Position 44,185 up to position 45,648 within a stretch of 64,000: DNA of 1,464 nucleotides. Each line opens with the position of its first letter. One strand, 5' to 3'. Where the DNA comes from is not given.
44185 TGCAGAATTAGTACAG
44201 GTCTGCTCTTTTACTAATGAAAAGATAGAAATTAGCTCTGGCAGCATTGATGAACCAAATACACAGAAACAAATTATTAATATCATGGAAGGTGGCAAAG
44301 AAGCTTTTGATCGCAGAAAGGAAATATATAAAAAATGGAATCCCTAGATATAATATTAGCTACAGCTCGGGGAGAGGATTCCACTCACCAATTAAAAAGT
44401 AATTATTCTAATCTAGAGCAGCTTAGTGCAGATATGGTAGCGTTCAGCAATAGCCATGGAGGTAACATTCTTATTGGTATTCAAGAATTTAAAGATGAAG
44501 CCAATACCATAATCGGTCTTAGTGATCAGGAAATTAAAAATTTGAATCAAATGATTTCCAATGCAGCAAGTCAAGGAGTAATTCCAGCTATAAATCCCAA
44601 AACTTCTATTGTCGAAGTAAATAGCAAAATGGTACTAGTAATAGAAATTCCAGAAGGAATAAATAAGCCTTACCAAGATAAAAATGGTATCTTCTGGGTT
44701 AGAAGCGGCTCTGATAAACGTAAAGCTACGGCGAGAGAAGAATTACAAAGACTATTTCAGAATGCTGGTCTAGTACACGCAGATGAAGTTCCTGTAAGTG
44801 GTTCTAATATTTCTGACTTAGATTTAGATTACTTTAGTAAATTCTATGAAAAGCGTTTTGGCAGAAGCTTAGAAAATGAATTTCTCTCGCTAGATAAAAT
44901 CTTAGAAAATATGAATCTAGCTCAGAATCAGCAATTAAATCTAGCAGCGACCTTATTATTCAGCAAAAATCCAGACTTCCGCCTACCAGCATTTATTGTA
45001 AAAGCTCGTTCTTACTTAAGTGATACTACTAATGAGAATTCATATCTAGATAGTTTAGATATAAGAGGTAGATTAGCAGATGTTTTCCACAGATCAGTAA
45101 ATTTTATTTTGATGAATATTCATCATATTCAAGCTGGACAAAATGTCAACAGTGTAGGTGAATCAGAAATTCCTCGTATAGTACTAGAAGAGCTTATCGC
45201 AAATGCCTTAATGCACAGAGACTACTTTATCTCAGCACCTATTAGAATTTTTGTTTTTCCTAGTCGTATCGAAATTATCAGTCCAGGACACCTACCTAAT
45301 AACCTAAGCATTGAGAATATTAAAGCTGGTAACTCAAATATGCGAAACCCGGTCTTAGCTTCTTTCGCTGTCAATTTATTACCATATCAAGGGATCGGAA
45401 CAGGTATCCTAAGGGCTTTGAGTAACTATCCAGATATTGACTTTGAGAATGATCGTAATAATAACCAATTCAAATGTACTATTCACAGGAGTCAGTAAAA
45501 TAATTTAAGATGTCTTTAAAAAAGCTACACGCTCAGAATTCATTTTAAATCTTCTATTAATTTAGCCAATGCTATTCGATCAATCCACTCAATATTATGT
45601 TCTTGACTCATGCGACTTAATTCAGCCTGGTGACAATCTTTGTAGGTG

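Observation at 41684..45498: PHP-nuclease/SMC-like ATPase fusion (Ppl-like) translationally linked to an AlbA_2 + HATPase_c_4 protein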

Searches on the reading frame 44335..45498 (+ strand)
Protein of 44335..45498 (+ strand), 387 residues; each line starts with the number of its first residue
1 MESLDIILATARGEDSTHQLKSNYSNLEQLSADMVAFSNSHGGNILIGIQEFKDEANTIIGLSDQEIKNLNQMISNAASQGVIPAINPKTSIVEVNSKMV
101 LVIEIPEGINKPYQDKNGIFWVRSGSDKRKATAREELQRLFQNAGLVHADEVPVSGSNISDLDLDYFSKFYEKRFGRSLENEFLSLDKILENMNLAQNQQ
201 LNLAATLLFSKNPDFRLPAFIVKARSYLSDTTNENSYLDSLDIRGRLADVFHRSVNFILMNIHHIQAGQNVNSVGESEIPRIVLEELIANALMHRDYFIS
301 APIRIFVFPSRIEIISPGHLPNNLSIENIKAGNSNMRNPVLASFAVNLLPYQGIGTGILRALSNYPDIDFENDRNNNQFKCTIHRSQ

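Call 3: search_protein_families(library=pfam, proteins=[window:44335-45498:+], max_evalue=0.1)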
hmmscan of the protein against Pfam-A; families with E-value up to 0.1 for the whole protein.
window:44335-45498:+ (387 aa): 2 families
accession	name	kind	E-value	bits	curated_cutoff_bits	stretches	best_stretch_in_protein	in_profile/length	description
PF04326.19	SLFN_AlbA_2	-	4.9e-22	79.1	25.3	1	14-131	1-117/118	Schlafen, AlbA_2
PF13749.12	HATPase_c_4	-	6.4e-12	45.8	26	1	301-366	2-69/89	Putative ATP-dependent DNA helicase recG C-terminal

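Call 4: search_protein_families(library=padloc, proteins=[window:44335-45498:+], max_evalue=0.1)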
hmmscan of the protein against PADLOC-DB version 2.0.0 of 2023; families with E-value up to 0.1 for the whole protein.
window:44335-45498:+ (387 aa): 3 families
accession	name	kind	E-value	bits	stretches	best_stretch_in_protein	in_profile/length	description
PDLC02394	pAgo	-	1.7e-15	53.9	1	31-343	58-385/1121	-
PDLC02402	Aga_SIR2-PNTD1-PNTD2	-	9.4e-13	45.2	1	187-384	353-562/876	Class I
PDLC02418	Aga_SIR2-Kinase-PNTD1-PNTD2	-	5.7e-09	32.7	1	236-383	278-439/756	Class I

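Call 5: search_protein_families(library=ncbifam, proteins=[window:44335-45498:+], max_evalue=0.1)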
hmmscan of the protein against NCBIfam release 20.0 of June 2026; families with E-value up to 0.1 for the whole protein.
window:44335-45498:+ (387 aa): 0 families

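Call 17: find_homologous_proteins(query=window:44335-45498:+, max_evalue=1e-10)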
Query window:44335-45498:+ (387 aa): 5291 proteins with E <= 1e-10 among 8000 candidates; the best 120 are listed.
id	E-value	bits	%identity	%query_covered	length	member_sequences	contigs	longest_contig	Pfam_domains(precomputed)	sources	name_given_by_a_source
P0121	1.2e-238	809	95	100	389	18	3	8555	PF13749.13,PF04326.20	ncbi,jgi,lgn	jgi:ATP-dependent DNA helicase RecG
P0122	2.3e-212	723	83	99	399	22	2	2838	PF13749.13,PF04326.20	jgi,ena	jgi:ATP-dependent DNA helicase RecG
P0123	1.9e-155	536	89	75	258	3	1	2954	PF13749.13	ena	-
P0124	1.1e-151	523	60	100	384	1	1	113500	PF13749.13,PF04326.20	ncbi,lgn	-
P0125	1.4e-150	520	59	100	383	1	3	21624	PF13749.13,PF04326.20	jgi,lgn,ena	-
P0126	2.6e-150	519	59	100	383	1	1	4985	PF13749.13,PF04326.20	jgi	jgi:ATP-dependent DNA helicase RecG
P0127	2.7e-150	519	57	99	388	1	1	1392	PF13749.13,PF04326.20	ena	-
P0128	4.1e-150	518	60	100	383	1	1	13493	PF13749.13,PF04326.20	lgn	-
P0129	6.4e-150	517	59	100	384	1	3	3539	PF13749.13,PF04326.20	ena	-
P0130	8.6e-150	517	61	100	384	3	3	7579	PF13749.13,PF04326.20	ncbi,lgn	-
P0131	1.2e-149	517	59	100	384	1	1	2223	PF13749.13,PF04326.20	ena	-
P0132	1.4e-149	516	59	100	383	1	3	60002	PF13749.13,PF04326.20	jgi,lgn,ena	-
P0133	1.4e-149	516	58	100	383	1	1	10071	PF13749.13,PF04326.20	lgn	-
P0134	1.7e-149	516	59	99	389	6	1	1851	PF13749.13,PF04326.20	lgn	-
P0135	1.9e-149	516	59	100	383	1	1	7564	PF13749.13,PF04326.20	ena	-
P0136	3.0e-149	515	59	100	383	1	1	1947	PF13749.13,PF04326.20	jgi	-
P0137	3.3e-149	515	59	100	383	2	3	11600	PF13749.13,PF04326.20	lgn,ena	-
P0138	4.7e-149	515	60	100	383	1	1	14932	PF13749.13,PF04326.20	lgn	-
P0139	5.4e-149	514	59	100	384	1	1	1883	PF13749.13,PF04326.20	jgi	-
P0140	6.7e-149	514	60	99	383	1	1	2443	PF13749.13,PF04326.20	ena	-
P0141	6.9e-149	514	58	100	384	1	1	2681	PF13749.13,PF04326.20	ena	-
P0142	7.0e-149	514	59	100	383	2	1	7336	PF13749.13,PF04326.20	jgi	-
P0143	1.1e-148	513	59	100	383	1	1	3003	PF13749.13,PF04326.20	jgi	jgi:ATP-dependent DNA helicase RecG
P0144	1.5e-148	513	58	100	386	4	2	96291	PF13749.13,PF04326.20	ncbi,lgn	-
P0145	1.6e-148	513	58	100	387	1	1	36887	PF13749.13,PF04326.20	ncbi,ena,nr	ncbi:MAG: putative DNA binding domain-containing protein [Synergistaceae bacterium]|nr:putative DNA 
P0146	1.9e-148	513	58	100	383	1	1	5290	PF13749.13,PF04326.20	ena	-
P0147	2.1e-148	512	58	99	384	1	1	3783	PF13749.13,PF04326.20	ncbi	-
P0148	2.2e-148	512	58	100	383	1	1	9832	PF13749.13,PF04326.20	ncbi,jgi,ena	jgi:ATP-dependent DNA helicase RecG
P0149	2.5e-148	512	58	100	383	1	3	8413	PF13749.13,PF04326.20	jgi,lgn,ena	-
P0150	2.5e-148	512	58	100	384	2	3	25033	PF13749.13,PF04326.20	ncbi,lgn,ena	ncbi:MAG: RNA-binding domain-containing protein [Pontiella sp.]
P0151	3.2e-148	512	58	100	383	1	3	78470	PF13749.13,PF04326.20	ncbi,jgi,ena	jgi:ATP-dependent DNA helicase RecG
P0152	3.7e-148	512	58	100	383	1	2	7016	PF13749.13,PF04326.20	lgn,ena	-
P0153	3.9e-148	512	58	100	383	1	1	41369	PF13749.13,PF04326.20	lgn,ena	-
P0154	4.5e-148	511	58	99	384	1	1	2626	PF13749.13,PF04326.20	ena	-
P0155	5.1e-148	511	58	99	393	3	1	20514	PF13749.13,PF04326.20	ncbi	-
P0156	6.2e-148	511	58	100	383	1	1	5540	PF13749.13,PF04326.20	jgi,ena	jgi:ATP-dependent DNA helicase RecG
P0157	6.5e-148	511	59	100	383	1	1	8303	PF13749.13,PF04326.20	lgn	-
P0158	7.1e-148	511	57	99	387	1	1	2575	PF13749.13,PF04326.20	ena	-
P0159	7.5e-148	511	58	100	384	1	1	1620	PF13749.13,PF04326.20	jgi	jgi:ATP-dependent DNA helicase RecG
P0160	8.2e-148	510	58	100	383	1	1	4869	PF13749.13,PF04326.20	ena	-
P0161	9.6e-148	510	58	100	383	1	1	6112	PF13749.13,PF04326.20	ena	-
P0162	1.3e-147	510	58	99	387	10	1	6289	PF13749.13,PF04326.20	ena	-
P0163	1.3e-147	510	59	99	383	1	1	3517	PF13749.13,PF04326.20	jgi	jgi:ATP-dependent DNA helicase RecG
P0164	1.4e-147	510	59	100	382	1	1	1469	PF13749.13,PF04326.20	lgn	-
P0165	1.6e-147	510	58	100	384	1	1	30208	PF13749.13,PF04326.20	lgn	-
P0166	1.9e-147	509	58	100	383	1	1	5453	PF13749.13,PF04326.20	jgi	-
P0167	2.2e-147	509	58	100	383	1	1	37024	PF13749.13,PF04326.20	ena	-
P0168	2.2e-147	509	57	99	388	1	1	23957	PF13749.13,PF04326.20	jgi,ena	-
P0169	2.5e-147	509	58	100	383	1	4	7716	PF13749.13,PF04326.20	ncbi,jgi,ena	jgi:ATP-dependent DNA helicase RecG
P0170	2.6e-147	509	58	100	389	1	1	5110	PF13749.13,PF04326.20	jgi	jgi:ATP-dependent DNA helicase RecG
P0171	2.7e-147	509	58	100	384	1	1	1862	PF13749.13,PF04326.20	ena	-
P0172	2.9e-147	509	58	100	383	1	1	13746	PF13749.13,PF04326.20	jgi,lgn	jgi:ATP-dependent DNA helicase RecG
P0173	3.0e-147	509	58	99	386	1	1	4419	PF13749.13,PF04326.20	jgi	jgi:ATP-dependent DNA helicase RecG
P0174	3.0e-147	509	57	99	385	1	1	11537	PF13749.13,PF04326.20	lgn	-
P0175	4.0e-147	508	58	100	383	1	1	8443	PF13749.13,PF04326.20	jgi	-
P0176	4.1e-147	508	58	100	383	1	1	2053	PF13749.13,PF04326.20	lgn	-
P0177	4.3e-147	508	58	100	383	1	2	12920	PF13749.13,PF04326.20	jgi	-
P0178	4.9e-147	508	59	100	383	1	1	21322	PF13749.13,PF04326.20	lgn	-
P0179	5.2e-147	508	58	100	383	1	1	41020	PF13749.13,PF04326.20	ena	-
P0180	5.4e-147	508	58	99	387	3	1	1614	PF13749.13,PF04326.20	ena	-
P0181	5.7e-147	508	58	100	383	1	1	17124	PF13749.13,PF04326.20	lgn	-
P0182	8.0e-147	507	59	100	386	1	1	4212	PF13749.13,PF04326.20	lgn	-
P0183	8.3e-147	507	58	99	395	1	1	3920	PF13749.13,PF04326.20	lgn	-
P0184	9.4e-147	507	59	99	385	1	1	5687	PF13749.13,PF04326.20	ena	-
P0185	1.0e-146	507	56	100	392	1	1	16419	PF13749.13,PF04326.20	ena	-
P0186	1.1e-146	507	58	100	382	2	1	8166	PF13749.13,PF04326.20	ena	-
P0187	1.2e-146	507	58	100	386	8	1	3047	PF13749.13,PF04326.20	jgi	-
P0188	1.2e-146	507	57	99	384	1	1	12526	PF13749.13,PF04326.20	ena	-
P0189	1.3e-146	507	58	100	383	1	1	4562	PF13749.13,PF04326.20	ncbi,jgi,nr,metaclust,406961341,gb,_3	ncbi:MAG: hypothetical protein ACD_35C00059G0003 [uncultured bacterium]|nr:MAG: hypothetical protein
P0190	1.3e-146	507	58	99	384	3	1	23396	PF13749.13,PF04326.20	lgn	-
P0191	1.4e-146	506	58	99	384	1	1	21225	PF13749.13,PF04326.20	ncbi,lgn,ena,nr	ncbi:MAG: putative DNA binding domain-containing protein [Caldisericia bacterium]|nr:putative DNA bi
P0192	1.4e-146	506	56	99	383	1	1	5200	PF13749.13,PF04326.20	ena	-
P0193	1.7e-146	506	59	100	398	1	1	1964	PF13749.13,PF04326.20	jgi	jgi:ATP-dependent DNA helicase RecG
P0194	2.3e-146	506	58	100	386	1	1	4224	PF13749.13,PF04326.20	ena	-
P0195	2.7e-146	505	59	99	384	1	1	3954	PF13749.13,PF04326.20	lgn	-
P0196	2.7e-146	505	56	99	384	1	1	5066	PF13749.13,PF04326.20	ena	-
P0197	2.9e-146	505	57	99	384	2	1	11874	PF13749.13,PF04326.20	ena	-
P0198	3.1e-146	505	56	100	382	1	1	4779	PF13749.13,PF04326.20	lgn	-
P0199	3.2e-146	505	58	100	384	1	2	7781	PF13749.13,PF04326.20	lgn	-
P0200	4.0e-146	505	59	100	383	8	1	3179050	PF13749.13,PF04326.20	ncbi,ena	-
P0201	4.3e-146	505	58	100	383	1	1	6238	PF13749.13,PF04326.20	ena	-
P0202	5.4e-146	504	58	100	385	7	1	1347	PF13749.13,PF04326.20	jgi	-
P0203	6.0e-146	504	58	99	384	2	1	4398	PF13749.13,PF04326.20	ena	-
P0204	6.1e-146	504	58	100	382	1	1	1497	PF13749.13,PF04326.20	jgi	-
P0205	7.2e-146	504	58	99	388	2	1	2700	PF13749.13,PF04326.20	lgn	-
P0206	7.7e-146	504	59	99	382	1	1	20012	PF13749.13,PF04326.20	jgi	jgi:ATP-dependent DNA helicase RecG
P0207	8.0e-146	504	58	100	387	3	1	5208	PF13749.13,PF04326.20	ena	-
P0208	1.0e-145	504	58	100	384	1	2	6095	PF13749.13,PF04326.20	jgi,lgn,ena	-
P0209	1.1e-145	503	58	100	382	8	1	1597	PF13749.13,PF04326.20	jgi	-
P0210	1.2e-145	503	58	100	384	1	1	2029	PF13749.13,PF04326.20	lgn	-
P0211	1.3e-145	503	59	100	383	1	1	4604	PF13749.13,PF04326.20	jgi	-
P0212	1.8e-145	503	59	99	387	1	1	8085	PF13749.13,PF04326.20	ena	-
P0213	1.9e-145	503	57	99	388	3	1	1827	PF13749.13,PF04326.20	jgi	jgi:ATP-dependent DNA helicase RecG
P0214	2.0e-145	503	58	99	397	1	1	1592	PF13749.13,PF04326.20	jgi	jgi:ATP-dependent DNA helicase RecG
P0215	2.1e-145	503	57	100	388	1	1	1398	PF13749.13,PF04326.20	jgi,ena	-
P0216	2.2e-145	502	58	99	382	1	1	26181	PF13749.13,PF04326.20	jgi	jgi:ATP-dependent DNA helicase RecG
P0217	2.6e-145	502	59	100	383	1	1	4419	PF13749.13,PF04326.20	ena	-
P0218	2.7e-145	502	57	99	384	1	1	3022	PF13749.13,PF04326.20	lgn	-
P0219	3.2e-145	502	55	99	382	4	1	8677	PF13749.13,PF04326.20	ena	-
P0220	3.2e-145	502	59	99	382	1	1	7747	PF13749.13,PF04326.20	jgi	-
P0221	3.2e-145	502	56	100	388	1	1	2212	PF13749.13,PF04326.20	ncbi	-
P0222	4.4e-145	501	56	99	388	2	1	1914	PF13749.13,PF04326.20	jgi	jgi:ATP-dependent DNA helicase RecG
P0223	4.5e-145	501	57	99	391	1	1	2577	PF13749.13,PF04326.20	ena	-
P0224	4.9e-145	501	59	99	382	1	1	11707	PF13749.13,PF04326.20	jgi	jgi:ATP-dependent DNA helicase RecG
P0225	5.1e-145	501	59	100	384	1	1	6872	PF13749.13,PF04326.20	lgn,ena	-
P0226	5.3e-145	501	57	100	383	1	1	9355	PF13749.13,PF04326.20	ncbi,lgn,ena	-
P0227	5.8e-145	501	56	99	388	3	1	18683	PF13749.13,PF04326.20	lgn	-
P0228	5.9e-145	501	58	100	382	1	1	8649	PF13749.13,PF04326.20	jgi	jgi:ATP-dependent DNA helicase RecG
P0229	6.3e-145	501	58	99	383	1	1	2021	PF13749.13,PF04326.20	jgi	jgi:ATP-dependent DNA helicase RecG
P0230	6.4e-145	501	58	100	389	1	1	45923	PF13749.13,PF04326.20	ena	-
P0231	6.5e-145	501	57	100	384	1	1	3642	PF13749.13,PF04326.20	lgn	-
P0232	6.7e-145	501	56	99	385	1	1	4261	PF13749.13,PF04326.20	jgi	jgi:ATP-dependent DNA helicase RecG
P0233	7.0e-145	501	59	97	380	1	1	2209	PF13749.13,PF04326.20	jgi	-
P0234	9.9e-145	500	56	99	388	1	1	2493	PF13749.13,PF04326.20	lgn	-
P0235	1.0e-144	500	57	100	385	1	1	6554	PF13749.13,PF04326.20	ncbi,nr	ncbi:MAG: putative DNA binding domain-containing protein [Desulfamplus sp.]|nr:putative DNA binding 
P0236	1.0e-144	500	56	99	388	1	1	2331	PF13749.13,PF04326.20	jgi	jgi:ATP-dependent DNA helicase RecG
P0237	1.1e-144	500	57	100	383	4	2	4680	PF13749.13,PF04326.20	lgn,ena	-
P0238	1.1e-144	500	58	99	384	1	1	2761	PF13749.13,PF04326.20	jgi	jgi:ATP-dependent DNA helicase RecG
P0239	1.2e-144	500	58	99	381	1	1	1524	PF13749.13,PF04326.20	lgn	-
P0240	1.3e-144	500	59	100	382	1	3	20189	PF13749.13,PF04326.20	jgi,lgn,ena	-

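Call 31: search_solved_structures(query=window:44335-45498:+, max_evalue=0.01, show_alignments=2)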
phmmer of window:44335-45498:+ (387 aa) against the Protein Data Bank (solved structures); distinct sequences matched with E-value up to 0.01: 1.
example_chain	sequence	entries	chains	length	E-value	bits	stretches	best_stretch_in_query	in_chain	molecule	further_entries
3lmm_A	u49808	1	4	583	3.5e-06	29.7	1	277-357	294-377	Uncharacterized protein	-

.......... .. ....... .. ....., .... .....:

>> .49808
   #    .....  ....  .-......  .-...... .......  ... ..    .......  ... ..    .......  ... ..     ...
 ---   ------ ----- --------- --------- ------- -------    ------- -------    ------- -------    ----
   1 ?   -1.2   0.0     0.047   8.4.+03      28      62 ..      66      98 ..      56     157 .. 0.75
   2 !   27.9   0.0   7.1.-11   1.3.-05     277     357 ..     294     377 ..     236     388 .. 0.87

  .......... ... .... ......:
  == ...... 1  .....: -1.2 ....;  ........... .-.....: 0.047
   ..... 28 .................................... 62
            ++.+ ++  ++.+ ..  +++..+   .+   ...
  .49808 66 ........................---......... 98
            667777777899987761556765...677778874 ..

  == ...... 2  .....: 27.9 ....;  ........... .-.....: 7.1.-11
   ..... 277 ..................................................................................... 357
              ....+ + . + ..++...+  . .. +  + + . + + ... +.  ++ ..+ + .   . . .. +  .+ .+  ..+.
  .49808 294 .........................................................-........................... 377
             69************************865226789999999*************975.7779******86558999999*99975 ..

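Call 45: predict_structure(alignment_id=A3)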
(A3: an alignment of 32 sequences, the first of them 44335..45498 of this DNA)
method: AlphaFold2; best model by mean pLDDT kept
length: 387 residues; sequences in the alignment: 32
mean_pLDDT: 75.1   pTM: 0.59
mean pLDDT of the five models: 75.1, 74.5, 73.8, 71.5, 66.3
residues with pLDDT >= 90: 76; 70-90: 183; 50-70: 82; < 50: 46
segments of 3 or more residues with pLDDT < 50: 109-121, 123-149, 332-334
pLDDT, mean of each block of 10 residues (from residue 1): 83 76 81 68 85 74 89 80 69 90 73 43 45 41 41 75 92 89 89 83 87 67 89 80 90 92 64 63 89 73 89 81 52 56 79 69 88 75 83
secondary structure, 60 per line:
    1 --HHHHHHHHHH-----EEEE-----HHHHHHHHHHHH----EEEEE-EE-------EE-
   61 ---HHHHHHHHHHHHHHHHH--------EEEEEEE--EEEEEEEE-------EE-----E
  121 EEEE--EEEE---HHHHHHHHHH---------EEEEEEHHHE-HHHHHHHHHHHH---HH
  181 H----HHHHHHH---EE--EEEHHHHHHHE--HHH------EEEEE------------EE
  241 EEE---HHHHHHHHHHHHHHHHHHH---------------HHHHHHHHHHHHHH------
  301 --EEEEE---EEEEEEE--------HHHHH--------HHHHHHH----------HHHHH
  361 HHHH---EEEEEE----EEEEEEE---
elements in order: H3-12 E18-21 H27-38 E43-47 H64-80 E89-95 E98-105 E120-124 E127-130 H134-143 E153-158 H164-175 H186-192 E200-202 H203-209 E222-226 E239-243 H247-265 H281-294 E303-307 E311-317 H326-330 H339-345 H356-364 E368-373 E378-384

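Call 76: find_related_loci(query=A3, collection=viral_contigs, flank=5000)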
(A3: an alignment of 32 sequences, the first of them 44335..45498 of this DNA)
Query A3 (387 aa) in viral_contigs; peptide patterns used: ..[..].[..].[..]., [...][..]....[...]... (x = any residue, [..] = any of these).
50 stretches matched a pattern; 2 encode a relative of the query (tblastn E <= 1e-3); 2 distinct loci.
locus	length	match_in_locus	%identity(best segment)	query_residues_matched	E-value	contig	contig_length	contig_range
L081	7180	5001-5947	42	5-387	1e-33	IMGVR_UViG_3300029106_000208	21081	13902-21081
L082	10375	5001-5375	28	30-142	6e-7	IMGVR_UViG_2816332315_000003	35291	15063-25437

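Call 83: find_related_loci(query=A3, collection=metagenome_contigs, flank=4000)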
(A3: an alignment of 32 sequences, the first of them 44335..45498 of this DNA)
Query A3 (387 aa) in metagenome_contigs; peptide patterns used: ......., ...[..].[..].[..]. (x = any residue, [..] = any of these).
600 stretches matched a pattern (row limit reached: there are more); 419 encode a relative of the query (tblastn E <= 1e-3); the best 80 are kept; 80 distinct loci.
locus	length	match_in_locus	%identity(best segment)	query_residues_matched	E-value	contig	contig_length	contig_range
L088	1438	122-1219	94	22-387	0e+0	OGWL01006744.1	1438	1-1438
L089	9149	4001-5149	59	1-387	4e-160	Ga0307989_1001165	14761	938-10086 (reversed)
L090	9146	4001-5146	58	1-386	2e-157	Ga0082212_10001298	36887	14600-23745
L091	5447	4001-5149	58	1-387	2e-157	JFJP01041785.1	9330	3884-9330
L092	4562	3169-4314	58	1-387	2e-160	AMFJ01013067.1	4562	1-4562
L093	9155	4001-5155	58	1-385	3e-156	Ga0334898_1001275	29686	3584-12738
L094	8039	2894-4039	58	1-386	4e-156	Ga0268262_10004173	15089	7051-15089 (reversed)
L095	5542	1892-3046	57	1-385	3e-157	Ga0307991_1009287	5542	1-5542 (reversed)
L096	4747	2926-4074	58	1-387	4e-158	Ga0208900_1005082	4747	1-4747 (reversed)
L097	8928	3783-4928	59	1-386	4e-154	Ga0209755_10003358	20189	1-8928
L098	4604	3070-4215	59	1-386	1e-157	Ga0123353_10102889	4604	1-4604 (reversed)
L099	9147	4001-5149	56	1-387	4e-153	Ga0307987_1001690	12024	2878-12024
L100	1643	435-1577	58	1-385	2e-166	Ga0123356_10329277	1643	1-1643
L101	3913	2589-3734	57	1-386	1e-157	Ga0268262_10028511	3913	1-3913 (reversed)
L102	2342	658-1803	54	1-386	9e-163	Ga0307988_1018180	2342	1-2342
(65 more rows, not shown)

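Call 97: search_protein_representatives(protein=window:44335-45498:+)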
Query: 387 residues. Proteins with E-value up to 0.001 (for the whole library): 10256; up to 1e-10: 3332; up to 1e-30: 382. The best 150 are listed.
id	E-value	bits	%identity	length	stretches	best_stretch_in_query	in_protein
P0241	2.8e-124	431.3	51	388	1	1-385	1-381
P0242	1.3e-122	425.9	53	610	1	2-385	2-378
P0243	3.8e-112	391.5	50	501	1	11-385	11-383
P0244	6.5e-106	370.9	46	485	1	5-385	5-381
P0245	3.3e-102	358.7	47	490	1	10-385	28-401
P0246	9.5e-102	357.2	46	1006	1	6-386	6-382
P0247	9.6e-99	347.4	45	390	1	1-383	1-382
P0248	2.3e-97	342.8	44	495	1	5-387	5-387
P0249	4.8e-95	335.2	45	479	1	11-385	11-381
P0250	8.0e-95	334.5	44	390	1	2-385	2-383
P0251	9.2e-95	334.3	42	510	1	2-385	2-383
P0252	1.9e-94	333.2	49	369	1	5-383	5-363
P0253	4.3e-94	332.1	42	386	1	1-384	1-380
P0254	8.6e-94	331.1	42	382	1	1-384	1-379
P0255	2.8e-93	329.4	46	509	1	10-378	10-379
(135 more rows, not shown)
